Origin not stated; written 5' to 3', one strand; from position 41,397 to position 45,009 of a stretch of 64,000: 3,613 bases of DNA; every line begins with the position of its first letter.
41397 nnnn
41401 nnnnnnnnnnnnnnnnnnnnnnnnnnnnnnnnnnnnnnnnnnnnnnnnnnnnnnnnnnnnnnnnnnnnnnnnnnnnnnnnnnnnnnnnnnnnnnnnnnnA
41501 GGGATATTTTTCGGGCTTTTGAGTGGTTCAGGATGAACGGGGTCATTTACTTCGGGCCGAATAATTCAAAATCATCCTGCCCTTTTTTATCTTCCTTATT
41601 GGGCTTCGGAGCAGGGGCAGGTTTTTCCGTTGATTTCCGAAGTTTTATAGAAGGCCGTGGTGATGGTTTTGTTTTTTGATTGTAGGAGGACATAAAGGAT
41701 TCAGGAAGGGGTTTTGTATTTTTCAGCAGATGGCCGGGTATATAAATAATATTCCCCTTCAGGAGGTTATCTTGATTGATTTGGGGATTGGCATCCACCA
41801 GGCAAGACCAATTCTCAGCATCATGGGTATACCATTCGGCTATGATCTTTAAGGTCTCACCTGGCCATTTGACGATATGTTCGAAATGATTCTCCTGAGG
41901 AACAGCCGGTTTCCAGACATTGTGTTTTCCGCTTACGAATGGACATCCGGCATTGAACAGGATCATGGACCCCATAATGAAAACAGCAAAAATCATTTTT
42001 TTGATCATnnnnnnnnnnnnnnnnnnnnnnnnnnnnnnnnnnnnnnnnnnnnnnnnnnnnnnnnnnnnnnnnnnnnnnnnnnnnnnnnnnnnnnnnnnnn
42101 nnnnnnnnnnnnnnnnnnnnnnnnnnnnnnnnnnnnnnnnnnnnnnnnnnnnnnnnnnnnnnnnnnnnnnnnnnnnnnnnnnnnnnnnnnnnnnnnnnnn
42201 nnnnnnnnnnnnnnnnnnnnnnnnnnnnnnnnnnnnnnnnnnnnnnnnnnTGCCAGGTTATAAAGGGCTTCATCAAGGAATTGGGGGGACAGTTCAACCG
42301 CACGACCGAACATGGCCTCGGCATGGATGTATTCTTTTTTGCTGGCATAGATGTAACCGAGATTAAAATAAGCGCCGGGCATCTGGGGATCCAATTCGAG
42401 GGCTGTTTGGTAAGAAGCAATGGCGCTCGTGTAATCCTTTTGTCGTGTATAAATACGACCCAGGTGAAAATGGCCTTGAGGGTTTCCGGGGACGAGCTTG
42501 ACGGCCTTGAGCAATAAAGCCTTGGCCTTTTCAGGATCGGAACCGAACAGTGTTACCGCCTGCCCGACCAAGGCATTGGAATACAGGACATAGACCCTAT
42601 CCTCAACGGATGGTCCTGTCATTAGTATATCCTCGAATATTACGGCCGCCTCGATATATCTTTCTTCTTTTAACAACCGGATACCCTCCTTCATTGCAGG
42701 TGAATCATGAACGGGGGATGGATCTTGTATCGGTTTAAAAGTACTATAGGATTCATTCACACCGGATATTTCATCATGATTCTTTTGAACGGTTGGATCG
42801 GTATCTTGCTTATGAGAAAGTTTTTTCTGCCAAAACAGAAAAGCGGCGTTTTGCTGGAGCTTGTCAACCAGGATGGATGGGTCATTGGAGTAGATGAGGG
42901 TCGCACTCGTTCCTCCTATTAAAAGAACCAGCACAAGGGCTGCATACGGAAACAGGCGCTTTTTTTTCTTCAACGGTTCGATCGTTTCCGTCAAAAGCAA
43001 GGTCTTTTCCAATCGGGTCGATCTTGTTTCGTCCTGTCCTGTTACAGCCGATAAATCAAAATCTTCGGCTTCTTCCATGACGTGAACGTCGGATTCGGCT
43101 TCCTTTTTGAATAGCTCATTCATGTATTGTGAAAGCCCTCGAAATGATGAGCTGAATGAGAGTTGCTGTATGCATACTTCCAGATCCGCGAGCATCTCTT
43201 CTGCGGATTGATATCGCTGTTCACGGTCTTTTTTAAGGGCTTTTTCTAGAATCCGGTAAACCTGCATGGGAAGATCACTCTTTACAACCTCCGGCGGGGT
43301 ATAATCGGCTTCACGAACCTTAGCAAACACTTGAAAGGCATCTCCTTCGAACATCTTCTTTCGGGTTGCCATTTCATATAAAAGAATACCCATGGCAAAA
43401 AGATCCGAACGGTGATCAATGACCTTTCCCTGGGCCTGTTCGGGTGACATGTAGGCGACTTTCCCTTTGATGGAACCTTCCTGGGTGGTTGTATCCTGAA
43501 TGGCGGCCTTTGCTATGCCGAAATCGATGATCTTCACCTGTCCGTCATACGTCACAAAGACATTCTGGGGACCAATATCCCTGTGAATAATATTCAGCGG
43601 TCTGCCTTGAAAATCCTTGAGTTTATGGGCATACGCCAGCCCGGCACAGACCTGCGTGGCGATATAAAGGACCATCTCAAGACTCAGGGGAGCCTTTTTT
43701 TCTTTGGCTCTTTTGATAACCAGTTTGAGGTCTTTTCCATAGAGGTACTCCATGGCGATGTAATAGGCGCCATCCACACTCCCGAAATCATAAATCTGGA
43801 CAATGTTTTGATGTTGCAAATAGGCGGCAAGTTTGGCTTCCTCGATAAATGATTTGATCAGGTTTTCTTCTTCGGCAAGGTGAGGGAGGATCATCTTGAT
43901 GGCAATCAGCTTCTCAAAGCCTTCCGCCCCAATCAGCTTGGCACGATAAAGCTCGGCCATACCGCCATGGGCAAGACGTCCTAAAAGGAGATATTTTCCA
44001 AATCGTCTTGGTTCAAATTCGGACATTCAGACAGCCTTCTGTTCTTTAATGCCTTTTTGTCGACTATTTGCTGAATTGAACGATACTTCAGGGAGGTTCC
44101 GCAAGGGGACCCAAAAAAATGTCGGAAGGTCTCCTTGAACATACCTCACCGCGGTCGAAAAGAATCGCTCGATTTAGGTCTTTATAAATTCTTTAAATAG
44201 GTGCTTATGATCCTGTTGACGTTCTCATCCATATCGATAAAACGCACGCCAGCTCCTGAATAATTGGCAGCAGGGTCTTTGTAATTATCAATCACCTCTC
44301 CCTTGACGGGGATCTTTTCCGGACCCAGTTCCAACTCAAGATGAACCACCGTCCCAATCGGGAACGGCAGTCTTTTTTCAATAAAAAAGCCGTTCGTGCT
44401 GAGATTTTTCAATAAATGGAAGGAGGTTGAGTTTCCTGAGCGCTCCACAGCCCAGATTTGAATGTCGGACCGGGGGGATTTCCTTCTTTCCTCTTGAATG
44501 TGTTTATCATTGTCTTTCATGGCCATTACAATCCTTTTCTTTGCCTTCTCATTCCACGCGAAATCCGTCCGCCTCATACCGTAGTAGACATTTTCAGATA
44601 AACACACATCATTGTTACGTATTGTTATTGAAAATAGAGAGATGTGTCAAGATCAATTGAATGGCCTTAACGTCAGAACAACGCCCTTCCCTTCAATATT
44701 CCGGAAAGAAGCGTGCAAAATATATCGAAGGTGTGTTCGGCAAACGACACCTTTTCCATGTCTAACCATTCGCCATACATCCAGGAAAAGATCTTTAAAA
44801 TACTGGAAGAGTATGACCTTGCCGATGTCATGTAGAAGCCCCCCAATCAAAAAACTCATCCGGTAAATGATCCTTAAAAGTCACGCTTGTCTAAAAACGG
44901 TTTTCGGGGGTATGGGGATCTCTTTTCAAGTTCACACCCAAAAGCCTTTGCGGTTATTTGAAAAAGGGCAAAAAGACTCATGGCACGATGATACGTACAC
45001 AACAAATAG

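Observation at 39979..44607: PilZ, TPR-kinase, LysM and a giant secreted pentapeptide-repeat protein encoded as one same-strand array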

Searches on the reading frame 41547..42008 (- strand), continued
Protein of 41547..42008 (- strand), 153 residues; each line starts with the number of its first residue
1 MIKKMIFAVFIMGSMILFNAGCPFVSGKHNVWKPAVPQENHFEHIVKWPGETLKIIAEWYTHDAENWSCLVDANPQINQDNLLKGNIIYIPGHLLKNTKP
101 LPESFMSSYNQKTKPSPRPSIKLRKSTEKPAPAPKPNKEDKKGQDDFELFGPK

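Call 41: find_encoding_contigs(protein=P0120, flank=5000, max_places=2)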
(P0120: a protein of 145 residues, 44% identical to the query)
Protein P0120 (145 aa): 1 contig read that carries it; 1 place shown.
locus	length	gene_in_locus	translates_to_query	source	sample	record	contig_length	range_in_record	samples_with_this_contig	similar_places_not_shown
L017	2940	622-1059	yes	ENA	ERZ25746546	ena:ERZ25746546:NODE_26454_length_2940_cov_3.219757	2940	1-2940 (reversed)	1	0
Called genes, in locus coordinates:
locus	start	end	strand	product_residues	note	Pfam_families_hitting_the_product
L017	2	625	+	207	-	?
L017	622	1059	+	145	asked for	-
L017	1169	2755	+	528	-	-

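Call 59: predict_structure(alignment_id=A4)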
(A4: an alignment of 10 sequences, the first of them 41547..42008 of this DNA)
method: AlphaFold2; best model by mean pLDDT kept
length: 153 residues; sequences in the alignment: 10
mean_pLDDT: 71.0   pTM: 0.47
mean pLDDT of the five models: 71.0, 70.3, 67.3, 66.4, 51.0
residues with pLDDT >= 90: 34; 70-90: 53; 50-70: 33; < 50: 33
segments of 3 or more residues with pLDDT < 50: 122-148, 151-153
pLDDT, mean of each block of 10 residues (from residue 1): 75 71 52 64 89 92 91 86 89 90 87 57 44 44 43 45
secondary structure, 60 per line:
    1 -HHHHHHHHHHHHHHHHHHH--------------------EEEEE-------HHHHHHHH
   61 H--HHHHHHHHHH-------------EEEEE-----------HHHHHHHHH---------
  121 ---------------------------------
elements in order: H2-20 E41-45 H53-61 H64-73 E87-91 H103-111
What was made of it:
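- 41736..41888 (-): LysM fold, residues 41-91. The AlphaFold model has strand 41-45, helix 53-61, helix 64-73 and strand 87-91, with pLDDT about 90 (call 59).
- On LysM domain (PF01476): The AlphaFold core has pLDDT about 90 (call 59).
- Checked: The AlphaFold model has a beta-alpha-alpha-beta core with pLDDT about 90 (call 59).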

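Call 62: fold_search(model_id=the predicted structure, library=pdb)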
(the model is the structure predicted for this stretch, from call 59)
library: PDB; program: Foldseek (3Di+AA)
matches with E <= 10: 61; with E <= 0.001: 0
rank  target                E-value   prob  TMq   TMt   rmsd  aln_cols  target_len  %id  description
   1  8kea_K                5.9e-03  1.00  0.33  0.33   5.5        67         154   25  Cyanophage A-1(L) baseplate-initiators (released 2024-04-10)
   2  7aeb_M                1.4e-02  1.00  0.32  0.22   3.1        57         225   23  Cryo-EM structure of an extracellular contractile injection system in marine bacterium Algoriphagus machipongonensis,  (released 2022-02-16)
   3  7vcm_A                1.5e-02  1.00  0.35  0.15   1.6        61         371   26  crystal structure of GINKO1 (released 2022-07-27)
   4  8kea_J                1.5e-02  1.00  0.32  0.32   2.7        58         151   26  Cyanophage A-1(L) baseplate-initiators (released 2024-04-10)
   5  8kea_M                1.5e-02  1.00  0.33  0.33   5.5        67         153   25  Cyanophage A-1(L) baseplate-initiators (released 2024-04-10)
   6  7b5h_AK               2.2e-02  0.99  0.31  0.21   9.3        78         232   17  Cryo-EM structure of the contractile injection system base plate from Anabaena PCC7120 (released 2022-02-23)
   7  7vcm_B                2.7e-02  1.00  0.35  0.15   1.6        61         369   26  crystal structure of GINKO1 (released 2022-07-27)
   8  7vs7_A                4.3e-02  1.00  0.30  0.23   1.5        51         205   24  Crystal structure of the ectodomain of OsCERK1 in complex with chitin hexamer (released 2022-08-03)
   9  9gtp_M                4.6e-02  1.00  0.31  0.21   1.6        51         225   24  Cryo-EM structure of a contractile injection system in Streptomyces coelicolor, the baseplate complex in extended stat (released 2025-06-18)
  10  5k2l                  4.9e-02  1.00  0.28  0.79   2.1        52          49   23  Crystal structure of LysM domain from Volvox carteri chitinase (released 2017-02-22)
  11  5jce_A                1.7e-01  0.97  0.29  0.16   4.1        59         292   25  Crystal structure of OsCEBiP complex (released 2016-06-08)
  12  5bum_A                1.9e-01  0.98  0.26  0.75   2.0        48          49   29  Crystal Structure of LysM domain from Equisetum arvense chitinase A (released 2016-06-08)
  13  9gxf_A                1.9e-01  0.89  0.25  0.18   3.9        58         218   21  Crystal structure of Lotus japonicus CHIP13 extracellular domain (released 2025-07-16)
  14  5jce_B                1.9e-01  0.77  0.28  0.15  13.0        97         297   21  Crystal structure of OsCEBiP complex (released 2016-06-08)
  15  5ylg_B                2.0e-01  0.97  0.26  0.76   1.5        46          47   22  Crystal Structure of LysM domain from pteris ryukyuensis chitinase A (released 2018-10-24)
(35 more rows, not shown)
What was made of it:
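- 41736..41888 (-): Foldseek PDB hits include OsCERK1, CEBiP, Ecp6 and isolated chitinase LysM domains, with TM-target 0.75-0.79 and rmsd 1.5-2.1 A (call 62).
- On LysM domain (PF01476): TM-target is 0.75-0.79 to isolated LysM domains, although E-values are modest (5.9e-3 and weaker) because the domain is small (call 62).
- Closest known: Plant LysM pattern-recognition pairs: lipid-anchored LysM proteins. Same: The predicted lipoprotein fold matches OsCERK1 and CEBiP LysM domains (call 62).
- Checked: Foldseek hits are essentially all LysM structures down to about rank 46 (call 62).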

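Call 65: find_encoding_contigs(protein=P0004, flank=8000, max_places=2)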
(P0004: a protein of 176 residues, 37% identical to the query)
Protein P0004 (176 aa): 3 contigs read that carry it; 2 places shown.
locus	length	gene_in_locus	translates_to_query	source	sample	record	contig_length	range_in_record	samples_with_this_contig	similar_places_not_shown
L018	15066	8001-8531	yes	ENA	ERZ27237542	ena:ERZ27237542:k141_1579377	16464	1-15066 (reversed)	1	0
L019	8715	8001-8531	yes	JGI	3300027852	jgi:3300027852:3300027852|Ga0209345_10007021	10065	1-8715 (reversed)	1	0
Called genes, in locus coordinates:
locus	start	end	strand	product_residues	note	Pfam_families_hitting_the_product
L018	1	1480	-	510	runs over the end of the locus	PF00501:AMP-binding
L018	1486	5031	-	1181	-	PF00109:ketoacyl-synt, PF02801:Ketoacyl-synt_C, PF16197:KAsynt_C_assoc (faint), PF03756:AfsA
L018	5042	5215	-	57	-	-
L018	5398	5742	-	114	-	PF03400:DDE_Tnp_IS1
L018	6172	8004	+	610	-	PF00069:Pkinase, PF07714:PK_Tyr_Ser-Thr, PF13176:TPR_7 (faint), PF13428:TPR_14 (faint), PF13431:TPR_17 (faint), PF14559:TPR_19 (faint), PF00515:TPR_1 (faint), PF23914:TPR_CcmH_CycH (weak), +4 more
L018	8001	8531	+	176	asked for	-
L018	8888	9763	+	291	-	PF01261:AP_endonuc_2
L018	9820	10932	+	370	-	PF05222:AlaDh_PNT_N, PF01262:AlaDh_PNT_C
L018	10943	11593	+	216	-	PF00857:Isochorismatase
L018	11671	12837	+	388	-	PF17767:NAPRTase_N, PF04095:NAPRTase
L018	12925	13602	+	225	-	PF00571:CBS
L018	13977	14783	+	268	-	PF03692:CxxCxxCC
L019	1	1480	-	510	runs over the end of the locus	PF00501:AMP-binding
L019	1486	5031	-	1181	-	PF00109:ketoacyl-synt, PF02801:Ketoacyl-synt_C, PF16197:KAsynt_C_assoc (faint), PF03756:AfsA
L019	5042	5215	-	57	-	-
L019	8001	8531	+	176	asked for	-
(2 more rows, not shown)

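Call 66: find_encoding_contigs(protein=P0077, flank=7000, max_places=1)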
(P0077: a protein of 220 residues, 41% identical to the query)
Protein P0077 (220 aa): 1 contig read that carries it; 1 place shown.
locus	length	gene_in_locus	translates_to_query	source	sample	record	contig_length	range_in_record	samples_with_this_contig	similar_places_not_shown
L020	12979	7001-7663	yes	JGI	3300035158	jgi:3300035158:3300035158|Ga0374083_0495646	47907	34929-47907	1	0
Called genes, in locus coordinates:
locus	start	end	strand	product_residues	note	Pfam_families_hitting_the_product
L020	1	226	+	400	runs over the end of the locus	PF00768:Peptidase_S11, PF13354:Beta-lactamase2, PF07943:PBP5_C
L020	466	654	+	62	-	-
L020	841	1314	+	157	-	PF07238:PilZ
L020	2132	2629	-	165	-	-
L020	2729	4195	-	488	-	PF04851:ResIII, PF00270:DEAD, PF00271:Helicase_C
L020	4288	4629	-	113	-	-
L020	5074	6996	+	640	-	PF00069:Pkinase, PF07714:PK_Tyr_Ser-Thr, PF13371:TPR_9 (faint), PF23914:TPR_CcmH_CycH (weak), PF00515:TPR_1 (weak), PF13414:TPR_11, PF13424:TPR_12 (weak), PF00515:TPR_1 (weak), +8 more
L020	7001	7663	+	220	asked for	PF01476:LysM (faint), PF23457:LysM2_NFP (faint)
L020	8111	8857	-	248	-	PF01520:Amidase_3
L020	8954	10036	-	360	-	PF03706:LPG_synthase_TM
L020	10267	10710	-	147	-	PF20791:Acyl-ACP_TE_C (weak), PF13279:4HBT_2, PF03061:4HBT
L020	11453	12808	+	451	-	PF02310:B12-binding, PF04055:Radical_SAM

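Call 70: search_protein_families(library=ncbifam, proteins=[window:41547-42008:-], max_evalue=0.01)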
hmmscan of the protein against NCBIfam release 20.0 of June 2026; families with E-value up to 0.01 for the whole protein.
window:41547-42008:- (153 aa): 1 family
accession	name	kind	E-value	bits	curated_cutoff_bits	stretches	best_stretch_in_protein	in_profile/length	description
NF010723.1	PRK14125.1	equivalog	0.0066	16.4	60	0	3-92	2-86/87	cell division suppressor protein YneA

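Call 81: search_protein_representatives(alignment_id=A4)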
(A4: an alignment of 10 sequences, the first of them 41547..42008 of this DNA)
Query: 10 sequences, 155 profile positions. Proteins with E-value up to 0.001 (for the whole library): 2821; up to 1e-10: 1146; up to 1e-30: 54. The best 150 are listed.
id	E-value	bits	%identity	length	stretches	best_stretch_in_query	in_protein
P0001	6.5e-66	237.3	-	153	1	1-155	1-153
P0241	1.7e-65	236.0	-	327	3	40-105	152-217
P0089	4.3e-64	231.4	-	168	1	2-155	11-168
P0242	2.3e-63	229.1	-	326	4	39-109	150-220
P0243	1.3e-62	226.7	-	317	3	36-155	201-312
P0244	2.9e-60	219.0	-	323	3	36-150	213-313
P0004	4.7e-59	215.1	-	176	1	4-155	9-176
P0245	7.6e-58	211.1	-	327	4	42-106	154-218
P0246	9.8e-58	210.8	-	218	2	13-120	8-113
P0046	1.5e-57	210.2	-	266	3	36-130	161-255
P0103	3.6e-54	199.2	-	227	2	36-155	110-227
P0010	6.5e-54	198.4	-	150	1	2-155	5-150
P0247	9.2e-54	197.9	-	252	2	14-138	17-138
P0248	1.2e-52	194.2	-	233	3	37-124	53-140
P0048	5.0e-52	192.2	-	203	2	24-155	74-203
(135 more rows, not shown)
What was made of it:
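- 41547..42008 (-): Lipoprotein of 153 aa with one divergent LysM domain, a Lys/Pro-rich linker and a conserved C-terminal ELFGPK tail. A full HMM search gives 2821 hits at E<=1e-3 and 1146 at E<=1e-10 (call 81).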

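Call 83: find_encoding_contigs(protein=P0020, flank=6000, max_places=1)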
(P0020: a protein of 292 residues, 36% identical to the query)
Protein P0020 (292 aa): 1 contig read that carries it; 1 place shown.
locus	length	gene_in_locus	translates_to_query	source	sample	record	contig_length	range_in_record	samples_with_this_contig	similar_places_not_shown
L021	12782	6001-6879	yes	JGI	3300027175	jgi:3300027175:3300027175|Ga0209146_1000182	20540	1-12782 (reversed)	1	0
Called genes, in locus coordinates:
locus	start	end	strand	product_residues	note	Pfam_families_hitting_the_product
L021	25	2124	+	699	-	PF00365:PFK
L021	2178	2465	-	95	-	-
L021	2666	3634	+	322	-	PF13487:HD_5, PF01966:HD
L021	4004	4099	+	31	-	-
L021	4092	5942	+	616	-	PF00069:Pkinase, PF07714:PK_Tyr_Ser-Thr, PF13371:TPR_9 (faint), PF13428:TPR_14 (faint), PF07719:TPR_2 (faint), PF13176:TPR_7 (faint), PF13414:TPR_11 (weak), PF00515:TPR_1 (weak), +8 more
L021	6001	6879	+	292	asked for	PF23472:LysM2_CERK1_LYK3_4_5 (faint), PF01476:LysM (faint), PF23457:LysM2_NFP (faint)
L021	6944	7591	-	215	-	-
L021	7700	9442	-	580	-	PF02730:AFOR_N, PF01314:AFOR_C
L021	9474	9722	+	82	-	-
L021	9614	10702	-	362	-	PF00266:Aminotran_5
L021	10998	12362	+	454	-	PF00815:Histidinol_dh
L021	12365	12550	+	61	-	-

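Call 90: search_protein_families(library=pfam, proteins=[L021:2666-3634:+, L005:5-661:+], max_evalue=0.001)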
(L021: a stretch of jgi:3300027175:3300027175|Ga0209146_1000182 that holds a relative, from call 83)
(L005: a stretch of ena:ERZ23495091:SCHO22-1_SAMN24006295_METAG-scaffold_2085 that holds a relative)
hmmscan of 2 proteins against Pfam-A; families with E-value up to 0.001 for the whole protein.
L021:2666-3634:+ (322 aa): 2 families
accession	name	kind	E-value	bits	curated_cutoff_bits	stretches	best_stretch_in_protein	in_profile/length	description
PF13487.12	HD_5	-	3.4e-32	112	27.2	1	102-280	4-170/170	HD domain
PF01966.28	HD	-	1.1e-15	58.4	22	1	114-248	3-115/116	HD domain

L005:5-661:+ (218 aa): 1 family
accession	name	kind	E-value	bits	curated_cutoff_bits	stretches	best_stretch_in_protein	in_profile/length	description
PF00072.30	Response_reg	-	7.6e-08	32.9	30.2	1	1-62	50-110/111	Response regulator receiver domain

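Call 91: search_protein_families(library=pfam, proteins=[L014:8106-10994:+, L003:670-1542:+, L011:1993-2490:-, L012:3459-3914:+, L012:4459-4725:+], max_evalue=0.001)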
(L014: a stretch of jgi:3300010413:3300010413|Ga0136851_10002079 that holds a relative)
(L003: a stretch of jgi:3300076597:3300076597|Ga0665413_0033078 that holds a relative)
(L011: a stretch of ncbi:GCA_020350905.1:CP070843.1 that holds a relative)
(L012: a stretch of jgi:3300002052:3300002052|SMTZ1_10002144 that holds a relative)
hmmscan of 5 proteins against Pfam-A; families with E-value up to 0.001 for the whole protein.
L014:8106-10994:+ (962 aa): 11 families
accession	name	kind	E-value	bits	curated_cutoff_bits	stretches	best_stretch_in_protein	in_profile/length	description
PF01590.32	GAF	-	4.2e-35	121.6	22.4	2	491-632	1-133/133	GAF domain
PF13185.12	GAF_2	-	1.2e-34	119.9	28.6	2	491-633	3-136/136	GAF domain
PF00989.32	PAS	-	3.7e-24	85.3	22.6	2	182-291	2-113/113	PAS fold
PF13492.12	GAF_3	-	1.3e-23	84.3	27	2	491-634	1-129/129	GAF domain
PF08448.16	PAS_4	-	3.1e-23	82.5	23.1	2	190-296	4-110/110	PAS fold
PF13426.13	PAS_9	-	2.7e-19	69.8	27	2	193-293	3-103/103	PAS domain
PF13188.13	PAS_8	-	2.3e-15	56.3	21.8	1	182-236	2-56/65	PAS domain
PF02518.31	HATPase_c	-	2.9e-12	47.4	26.4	1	813-957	4-109/111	Histidine kinase-, DNA gyrase B-, and HSP90-like ATPase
PF08447.18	PAS_3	-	9.8e-11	42.2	25.6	1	205-281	3-82/89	PAS fold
PF13596.12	PAS_10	-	6e-07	30.5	22.1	0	134-166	75-105/106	PAS domain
PF00512.31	HisKA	-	2.3e-06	28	26.9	1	655-713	2-57/66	His Kinase A (phospho-acceptor) domain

L003:670-1542:+ (291 aa): 3 families
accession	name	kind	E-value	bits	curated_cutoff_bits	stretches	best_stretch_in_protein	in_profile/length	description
PF00805.28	Pentapeptide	-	3.8e-45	151.4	20.2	6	155-194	1-40/40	Pentapeptide repeats (8 copies)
PF13599.13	Pentapeptide_4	-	7e-25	87.3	38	4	50-108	10-68/78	Pentapeptide repeat region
PF13576.12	Pentapeptide_3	-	2.5e-14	53.6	27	1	158-200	2-47/48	Pentapeptide repeats (9 copies)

L011:1993-2490:- (165 aa): 0 families

L012:3459-3914:+ (151 aa): 0 families

L012:4459-4725:+ (88 aa): 0 families

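Call 93: search_protein_families(library=padloc, proteins=[window:41547-42008:-], max_evalue=0.001)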
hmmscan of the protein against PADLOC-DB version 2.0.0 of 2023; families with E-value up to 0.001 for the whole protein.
window:41547-42008:- (153 aa): 0 families

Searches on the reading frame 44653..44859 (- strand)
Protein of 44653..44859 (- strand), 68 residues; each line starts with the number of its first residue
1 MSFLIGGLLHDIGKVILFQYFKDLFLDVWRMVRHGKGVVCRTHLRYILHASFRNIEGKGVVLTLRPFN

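Call 70: search_protein_families(library=ncbifam, proteins=[window:44653-44859:-], max_evalue=0.01)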
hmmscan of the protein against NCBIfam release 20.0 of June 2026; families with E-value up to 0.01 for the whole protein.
window:44653-44859:- (68 aa): 1 family
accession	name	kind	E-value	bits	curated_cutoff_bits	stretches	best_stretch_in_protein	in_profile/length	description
TIGR00277.1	HDIG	domain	0.00062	19.6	27.6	1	5-35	32-58/84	HDIG domain-containing metalloprotein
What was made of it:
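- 44653..44859 (-): Gene remnant upstream of PilZ. An HD-type fragment (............) is joined to the last ~90 nt of the response-regulator/PAS gene that is intact in L005. There is a weak HDIG hit (call 70).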
